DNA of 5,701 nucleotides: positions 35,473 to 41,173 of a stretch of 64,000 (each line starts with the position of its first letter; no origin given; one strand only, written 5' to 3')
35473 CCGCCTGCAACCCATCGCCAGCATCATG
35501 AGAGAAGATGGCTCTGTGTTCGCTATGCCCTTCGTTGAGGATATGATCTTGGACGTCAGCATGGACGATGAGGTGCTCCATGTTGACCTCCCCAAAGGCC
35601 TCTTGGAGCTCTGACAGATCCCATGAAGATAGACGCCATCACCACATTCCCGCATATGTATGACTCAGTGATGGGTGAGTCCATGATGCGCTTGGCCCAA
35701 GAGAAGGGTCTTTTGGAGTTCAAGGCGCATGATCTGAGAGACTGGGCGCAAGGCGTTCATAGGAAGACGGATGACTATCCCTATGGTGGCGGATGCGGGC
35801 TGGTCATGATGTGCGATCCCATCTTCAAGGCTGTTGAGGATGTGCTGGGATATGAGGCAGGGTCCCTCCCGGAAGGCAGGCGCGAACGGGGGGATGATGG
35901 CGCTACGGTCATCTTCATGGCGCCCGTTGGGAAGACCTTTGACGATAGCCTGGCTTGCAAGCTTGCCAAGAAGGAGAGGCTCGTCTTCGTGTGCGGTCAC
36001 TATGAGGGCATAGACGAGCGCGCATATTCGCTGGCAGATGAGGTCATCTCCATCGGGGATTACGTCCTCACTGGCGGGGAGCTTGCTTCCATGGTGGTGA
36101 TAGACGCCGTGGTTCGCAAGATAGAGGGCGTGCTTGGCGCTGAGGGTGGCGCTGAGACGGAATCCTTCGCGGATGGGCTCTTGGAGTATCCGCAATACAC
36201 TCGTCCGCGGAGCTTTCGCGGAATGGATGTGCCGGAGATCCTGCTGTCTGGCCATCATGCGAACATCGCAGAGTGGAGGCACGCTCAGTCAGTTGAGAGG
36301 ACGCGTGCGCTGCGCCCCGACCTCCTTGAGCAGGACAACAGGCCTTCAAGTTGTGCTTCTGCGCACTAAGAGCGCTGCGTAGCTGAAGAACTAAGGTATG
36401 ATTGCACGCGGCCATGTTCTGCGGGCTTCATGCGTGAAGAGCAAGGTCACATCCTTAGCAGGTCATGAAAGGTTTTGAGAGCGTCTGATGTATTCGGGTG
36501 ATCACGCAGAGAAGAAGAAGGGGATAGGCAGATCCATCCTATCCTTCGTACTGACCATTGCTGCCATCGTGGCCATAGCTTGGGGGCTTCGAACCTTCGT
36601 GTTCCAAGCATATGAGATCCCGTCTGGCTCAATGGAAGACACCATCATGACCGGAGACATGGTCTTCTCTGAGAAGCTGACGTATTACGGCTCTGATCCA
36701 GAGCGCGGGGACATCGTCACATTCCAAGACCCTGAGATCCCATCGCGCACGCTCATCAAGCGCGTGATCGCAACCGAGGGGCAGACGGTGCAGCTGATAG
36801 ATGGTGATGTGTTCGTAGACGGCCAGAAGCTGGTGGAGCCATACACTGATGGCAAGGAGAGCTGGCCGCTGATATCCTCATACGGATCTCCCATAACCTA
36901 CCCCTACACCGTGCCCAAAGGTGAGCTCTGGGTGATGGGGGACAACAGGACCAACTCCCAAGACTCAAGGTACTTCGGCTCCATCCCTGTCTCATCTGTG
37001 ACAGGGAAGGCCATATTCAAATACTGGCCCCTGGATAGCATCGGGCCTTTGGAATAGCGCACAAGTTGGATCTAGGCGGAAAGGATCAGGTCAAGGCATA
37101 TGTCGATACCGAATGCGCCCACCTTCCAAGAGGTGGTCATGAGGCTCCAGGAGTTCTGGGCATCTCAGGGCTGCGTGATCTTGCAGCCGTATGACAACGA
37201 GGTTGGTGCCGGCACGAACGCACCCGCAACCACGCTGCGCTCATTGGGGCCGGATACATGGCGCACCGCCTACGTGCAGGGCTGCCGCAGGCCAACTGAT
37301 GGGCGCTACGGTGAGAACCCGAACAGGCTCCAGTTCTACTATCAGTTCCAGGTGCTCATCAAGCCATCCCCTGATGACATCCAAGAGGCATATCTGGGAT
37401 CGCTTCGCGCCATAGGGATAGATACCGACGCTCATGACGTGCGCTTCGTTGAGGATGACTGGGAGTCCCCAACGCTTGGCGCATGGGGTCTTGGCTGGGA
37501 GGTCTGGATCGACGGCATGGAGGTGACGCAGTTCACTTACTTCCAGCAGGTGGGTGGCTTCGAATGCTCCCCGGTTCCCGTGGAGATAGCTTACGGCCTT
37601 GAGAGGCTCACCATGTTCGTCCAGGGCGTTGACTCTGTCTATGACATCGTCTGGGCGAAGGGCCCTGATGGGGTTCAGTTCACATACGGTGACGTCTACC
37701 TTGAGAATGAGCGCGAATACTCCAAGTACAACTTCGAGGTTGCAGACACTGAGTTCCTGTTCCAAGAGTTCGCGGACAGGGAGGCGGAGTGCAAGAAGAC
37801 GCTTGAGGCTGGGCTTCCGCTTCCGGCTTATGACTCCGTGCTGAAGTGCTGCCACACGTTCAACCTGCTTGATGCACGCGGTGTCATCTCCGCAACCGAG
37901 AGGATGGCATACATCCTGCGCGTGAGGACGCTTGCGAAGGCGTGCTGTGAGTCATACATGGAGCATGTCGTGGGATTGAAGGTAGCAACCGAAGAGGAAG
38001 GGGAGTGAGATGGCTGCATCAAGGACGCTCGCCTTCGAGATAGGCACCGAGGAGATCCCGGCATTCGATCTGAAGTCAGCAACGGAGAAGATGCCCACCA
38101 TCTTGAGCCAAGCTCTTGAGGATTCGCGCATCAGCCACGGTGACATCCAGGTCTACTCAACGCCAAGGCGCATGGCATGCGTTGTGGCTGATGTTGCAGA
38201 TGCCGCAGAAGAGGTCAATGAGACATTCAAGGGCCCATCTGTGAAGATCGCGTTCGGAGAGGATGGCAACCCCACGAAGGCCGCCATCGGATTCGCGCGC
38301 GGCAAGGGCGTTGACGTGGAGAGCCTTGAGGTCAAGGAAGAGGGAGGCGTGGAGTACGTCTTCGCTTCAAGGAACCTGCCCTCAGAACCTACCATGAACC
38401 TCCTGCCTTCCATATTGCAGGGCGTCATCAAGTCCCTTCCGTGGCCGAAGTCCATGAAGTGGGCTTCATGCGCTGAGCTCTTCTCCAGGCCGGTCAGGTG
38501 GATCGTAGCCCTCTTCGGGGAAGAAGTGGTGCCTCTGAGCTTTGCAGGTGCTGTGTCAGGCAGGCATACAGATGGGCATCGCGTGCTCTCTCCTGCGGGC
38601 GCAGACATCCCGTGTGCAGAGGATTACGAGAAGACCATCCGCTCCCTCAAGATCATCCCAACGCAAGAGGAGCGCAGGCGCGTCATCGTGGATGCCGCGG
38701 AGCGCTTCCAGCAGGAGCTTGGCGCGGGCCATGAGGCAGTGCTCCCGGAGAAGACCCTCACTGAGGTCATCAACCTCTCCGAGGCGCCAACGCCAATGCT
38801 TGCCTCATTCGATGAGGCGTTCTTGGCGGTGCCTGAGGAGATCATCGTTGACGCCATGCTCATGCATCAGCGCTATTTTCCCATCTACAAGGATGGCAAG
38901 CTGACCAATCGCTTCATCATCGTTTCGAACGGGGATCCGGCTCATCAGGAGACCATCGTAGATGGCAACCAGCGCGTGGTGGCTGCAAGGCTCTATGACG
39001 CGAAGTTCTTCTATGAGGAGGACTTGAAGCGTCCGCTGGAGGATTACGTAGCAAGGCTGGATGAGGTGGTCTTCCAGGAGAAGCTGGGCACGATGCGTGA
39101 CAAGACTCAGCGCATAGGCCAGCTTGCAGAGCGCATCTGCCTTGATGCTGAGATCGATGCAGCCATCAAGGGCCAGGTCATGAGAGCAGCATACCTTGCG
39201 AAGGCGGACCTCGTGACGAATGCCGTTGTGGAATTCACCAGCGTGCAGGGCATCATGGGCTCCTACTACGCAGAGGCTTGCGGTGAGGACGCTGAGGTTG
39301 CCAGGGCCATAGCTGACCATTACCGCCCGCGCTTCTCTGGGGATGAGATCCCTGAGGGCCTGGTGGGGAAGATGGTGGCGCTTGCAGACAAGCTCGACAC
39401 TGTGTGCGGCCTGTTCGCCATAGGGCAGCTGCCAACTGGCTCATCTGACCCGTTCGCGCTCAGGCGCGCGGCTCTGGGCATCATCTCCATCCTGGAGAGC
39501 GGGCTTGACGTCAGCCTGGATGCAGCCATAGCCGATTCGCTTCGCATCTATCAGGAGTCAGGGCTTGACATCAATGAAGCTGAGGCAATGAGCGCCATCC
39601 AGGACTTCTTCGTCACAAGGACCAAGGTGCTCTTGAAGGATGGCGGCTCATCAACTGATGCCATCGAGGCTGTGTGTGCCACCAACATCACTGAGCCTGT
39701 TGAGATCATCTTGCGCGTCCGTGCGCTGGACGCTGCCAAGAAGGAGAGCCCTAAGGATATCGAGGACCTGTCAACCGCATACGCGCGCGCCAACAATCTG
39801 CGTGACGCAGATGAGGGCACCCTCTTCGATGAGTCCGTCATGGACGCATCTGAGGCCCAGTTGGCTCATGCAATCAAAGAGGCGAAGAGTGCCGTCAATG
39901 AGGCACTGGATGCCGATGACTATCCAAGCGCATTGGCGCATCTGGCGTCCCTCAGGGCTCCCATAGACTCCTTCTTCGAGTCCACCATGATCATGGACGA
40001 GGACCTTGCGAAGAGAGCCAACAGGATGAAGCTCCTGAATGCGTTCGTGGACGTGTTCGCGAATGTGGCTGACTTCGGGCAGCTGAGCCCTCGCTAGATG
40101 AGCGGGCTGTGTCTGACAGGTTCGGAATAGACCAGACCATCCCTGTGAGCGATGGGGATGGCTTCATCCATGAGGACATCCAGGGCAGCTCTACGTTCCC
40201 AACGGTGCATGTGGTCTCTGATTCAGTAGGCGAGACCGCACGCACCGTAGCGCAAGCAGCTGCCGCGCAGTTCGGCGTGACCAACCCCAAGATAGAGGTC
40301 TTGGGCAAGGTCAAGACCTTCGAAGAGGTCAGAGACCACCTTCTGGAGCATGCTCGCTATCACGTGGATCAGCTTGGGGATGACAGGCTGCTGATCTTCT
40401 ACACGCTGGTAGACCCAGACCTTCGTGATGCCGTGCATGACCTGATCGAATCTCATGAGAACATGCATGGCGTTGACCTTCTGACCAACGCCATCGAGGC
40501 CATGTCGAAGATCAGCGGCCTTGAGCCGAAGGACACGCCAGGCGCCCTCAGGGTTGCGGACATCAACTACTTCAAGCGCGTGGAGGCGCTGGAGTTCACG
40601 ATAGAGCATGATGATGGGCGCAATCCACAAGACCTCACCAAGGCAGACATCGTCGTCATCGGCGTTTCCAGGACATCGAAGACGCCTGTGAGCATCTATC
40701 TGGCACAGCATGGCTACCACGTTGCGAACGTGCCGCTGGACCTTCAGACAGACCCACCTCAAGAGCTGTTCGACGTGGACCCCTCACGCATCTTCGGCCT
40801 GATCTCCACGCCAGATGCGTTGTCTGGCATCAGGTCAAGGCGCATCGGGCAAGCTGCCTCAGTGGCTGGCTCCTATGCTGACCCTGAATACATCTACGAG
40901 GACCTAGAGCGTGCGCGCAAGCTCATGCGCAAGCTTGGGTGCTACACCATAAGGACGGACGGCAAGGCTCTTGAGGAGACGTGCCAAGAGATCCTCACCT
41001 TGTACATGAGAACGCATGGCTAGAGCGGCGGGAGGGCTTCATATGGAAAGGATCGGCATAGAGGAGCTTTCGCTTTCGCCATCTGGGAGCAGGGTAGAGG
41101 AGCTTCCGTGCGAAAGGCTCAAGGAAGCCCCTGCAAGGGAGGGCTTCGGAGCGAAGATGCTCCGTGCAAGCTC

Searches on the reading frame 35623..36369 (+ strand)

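Call 74: search_protein_families(library=pfam, proteins=[window:35623-36369:+], max_evalue=0.0001)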
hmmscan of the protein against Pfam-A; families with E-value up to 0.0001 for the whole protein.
window:35623-36369:+ (248 aa): 1 family
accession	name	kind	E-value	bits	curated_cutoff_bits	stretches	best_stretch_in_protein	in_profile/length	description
PF01746.26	tRNA_m1G_MT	-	3.1e-57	193.9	27.3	1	23-232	2-195/195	tRNA (Guanine-1)-methyltransferase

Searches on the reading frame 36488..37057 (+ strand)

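Call 74: search_protein_families(library=pfam, proteins=[window:36488-37057:+], max_evalue=0.0001)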
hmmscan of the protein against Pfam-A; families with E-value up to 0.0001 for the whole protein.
window:36488-37057:+ (189 aa): 1 family
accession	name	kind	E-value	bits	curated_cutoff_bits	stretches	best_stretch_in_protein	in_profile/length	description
PF10502.14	Peptidase_S26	-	9.9e-48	162.7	22.9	1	18-180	2-168/168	Signal peptidase, peptidase S26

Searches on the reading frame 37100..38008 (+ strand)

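Call 74: search_protein_families(library=pfam, proteins=[window:37100-38008:+], max_evalue=0.0001)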
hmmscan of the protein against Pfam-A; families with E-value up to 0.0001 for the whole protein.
window:37100-38008:+ (302 aa): 1 family
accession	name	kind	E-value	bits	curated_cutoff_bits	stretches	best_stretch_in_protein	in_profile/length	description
PF02091.20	tRNA-synt_2e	-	1.1e-143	477.9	27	1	9-288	1-275/278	Glycyl-tRNA synthetase alpha subunit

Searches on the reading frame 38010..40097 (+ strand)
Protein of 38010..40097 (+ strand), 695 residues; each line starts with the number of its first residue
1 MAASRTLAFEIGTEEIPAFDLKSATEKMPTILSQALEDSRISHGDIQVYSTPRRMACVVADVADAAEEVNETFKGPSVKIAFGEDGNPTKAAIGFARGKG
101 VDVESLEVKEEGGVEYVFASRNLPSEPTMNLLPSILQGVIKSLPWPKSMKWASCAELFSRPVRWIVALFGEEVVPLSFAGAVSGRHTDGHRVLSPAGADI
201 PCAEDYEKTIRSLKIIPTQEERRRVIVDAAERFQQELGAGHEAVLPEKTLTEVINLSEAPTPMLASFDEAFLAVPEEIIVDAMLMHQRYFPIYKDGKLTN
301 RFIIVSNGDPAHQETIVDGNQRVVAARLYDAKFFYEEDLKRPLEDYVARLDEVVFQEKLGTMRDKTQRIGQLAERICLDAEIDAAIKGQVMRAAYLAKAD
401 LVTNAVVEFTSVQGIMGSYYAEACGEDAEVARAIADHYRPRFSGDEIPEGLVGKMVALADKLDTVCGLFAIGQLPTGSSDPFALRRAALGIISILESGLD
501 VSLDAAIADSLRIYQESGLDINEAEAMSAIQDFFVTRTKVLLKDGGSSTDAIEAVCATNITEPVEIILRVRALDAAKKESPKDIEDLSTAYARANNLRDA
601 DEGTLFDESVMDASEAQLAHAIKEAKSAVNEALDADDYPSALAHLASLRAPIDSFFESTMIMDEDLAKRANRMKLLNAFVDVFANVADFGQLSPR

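Call 74: search_protein_families(library=pfam, proteins=[window:38010-40097:+], max_evalue=0.0001)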
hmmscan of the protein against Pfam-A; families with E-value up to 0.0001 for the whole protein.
window:38010-40097:+ (695 aa): 2 families
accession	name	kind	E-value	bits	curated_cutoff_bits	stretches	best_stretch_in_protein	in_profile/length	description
PF02092.22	tRNA_synt_2f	-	8.7e-196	652.4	29.2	1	9-556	3-535/536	Glycyl-tRNA synthetase beta subunit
PF05746.21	DALR_1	-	8.2e-10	39.2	22.3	1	589-686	3-105/117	DALR anticodon binding domain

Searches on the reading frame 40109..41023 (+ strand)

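Call 74: search_protein_families(library=pfam, proteins=[window:40109-41023:+], max_evalue=0.0001)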
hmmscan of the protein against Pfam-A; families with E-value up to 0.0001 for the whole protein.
window:40109-41023:+ (304 aa): 1 family
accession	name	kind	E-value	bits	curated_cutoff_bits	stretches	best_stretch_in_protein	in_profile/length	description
PF03618.20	Kinase-PPPase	-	8e-78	262.1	23.5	1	33-296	1-256/256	Kinase/pyrophosphorylase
